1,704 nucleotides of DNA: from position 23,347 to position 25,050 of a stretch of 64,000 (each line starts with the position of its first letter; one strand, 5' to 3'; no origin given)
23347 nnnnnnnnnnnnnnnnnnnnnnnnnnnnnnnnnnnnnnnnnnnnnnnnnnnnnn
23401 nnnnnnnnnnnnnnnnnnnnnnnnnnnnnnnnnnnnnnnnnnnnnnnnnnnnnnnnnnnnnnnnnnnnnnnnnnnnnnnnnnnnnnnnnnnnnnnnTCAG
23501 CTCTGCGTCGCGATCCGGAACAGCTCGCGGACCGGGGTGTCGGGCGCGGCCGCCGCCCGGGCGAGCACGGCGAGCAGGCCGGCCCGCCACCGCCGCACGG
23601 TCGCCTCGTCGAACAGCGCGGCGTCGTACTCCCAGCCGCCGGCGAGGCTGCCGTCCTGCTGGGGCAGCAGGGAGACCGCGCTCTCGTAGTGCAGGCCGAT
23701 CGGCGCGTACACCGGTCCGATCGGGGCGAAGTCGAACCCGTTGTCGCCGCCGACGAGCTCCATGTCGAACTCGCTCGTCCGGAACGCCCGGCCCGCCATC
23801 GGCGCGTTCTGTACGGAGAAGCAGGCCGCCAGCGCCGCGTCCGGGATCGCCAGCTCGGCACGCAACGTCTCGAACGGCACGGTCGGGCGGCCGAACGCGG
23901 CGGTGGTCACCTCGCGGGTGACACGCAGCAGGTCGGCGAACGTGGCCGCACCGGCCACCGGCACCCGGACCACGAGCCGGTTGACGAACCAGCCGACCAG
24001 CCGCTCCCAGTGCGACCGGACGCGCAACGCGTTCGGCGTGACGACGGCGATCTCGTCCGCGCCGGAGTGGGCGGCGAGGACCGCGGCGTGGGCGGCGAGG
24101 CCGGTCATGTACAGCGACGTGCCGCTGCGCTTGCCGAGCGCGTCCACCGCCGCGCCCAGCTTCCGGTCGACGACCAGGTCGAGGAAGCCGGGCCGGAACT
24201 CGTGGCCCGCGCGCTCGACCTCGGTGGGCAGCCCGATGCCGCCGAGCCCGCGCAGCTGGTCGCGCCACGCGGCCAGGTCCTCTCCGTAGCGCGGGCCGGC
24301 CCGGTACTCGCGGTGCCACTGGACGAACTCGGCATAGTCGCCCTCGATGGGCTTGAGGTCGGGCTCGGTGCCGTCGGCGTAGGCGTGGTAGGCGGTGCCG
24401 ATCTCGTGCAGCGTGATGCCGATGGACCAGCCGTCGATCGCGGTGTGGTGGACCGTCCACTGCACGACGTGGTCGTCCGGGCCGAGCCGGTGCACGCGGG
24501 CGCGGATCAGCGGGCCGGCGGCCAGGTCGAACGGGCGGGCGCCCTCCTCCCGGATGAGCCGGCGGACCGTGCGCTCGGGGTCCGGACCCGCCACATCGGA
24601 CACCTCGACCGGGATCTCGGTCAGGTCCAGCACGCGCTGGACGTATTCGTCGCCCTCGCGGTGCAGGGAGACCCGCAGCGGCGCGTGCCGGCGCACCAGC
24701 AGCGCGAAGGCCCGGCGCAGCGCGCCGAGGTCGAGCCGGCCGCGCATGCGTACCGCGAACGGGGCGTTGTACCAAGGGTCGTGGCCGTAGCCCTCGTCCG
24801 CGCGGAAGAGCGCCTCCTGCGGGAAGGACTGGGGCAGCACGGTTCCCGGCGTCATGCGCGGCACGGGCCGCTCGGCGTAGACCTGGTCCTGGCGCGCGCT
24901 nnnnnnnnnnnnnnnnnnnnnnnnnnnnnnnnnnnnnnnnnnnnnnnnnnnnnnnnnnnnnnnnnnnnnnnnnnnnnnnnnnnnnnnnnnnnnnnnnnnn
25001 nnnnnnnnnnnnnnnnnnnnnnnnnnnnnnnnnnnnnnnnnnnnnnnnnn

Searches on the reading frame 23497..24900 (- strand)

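Call 63: search_protein_families(library=pfam, proteins=[window:23497-24900:-], max_evalue=1)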
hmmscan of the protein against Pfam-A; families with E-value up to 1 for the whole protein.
window:23497-24900:- (467 aa): 2 families
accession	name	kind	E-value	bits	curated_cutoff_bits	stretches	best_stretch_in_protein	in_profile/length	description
PF00668.25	Condensation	-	2.8e-67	227.8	30.6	1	22-461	5-445/456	Condensation domain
PF15589.11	Imm21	-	0.14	12.6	30.7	1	254-314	61-120/159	Immunity protein 21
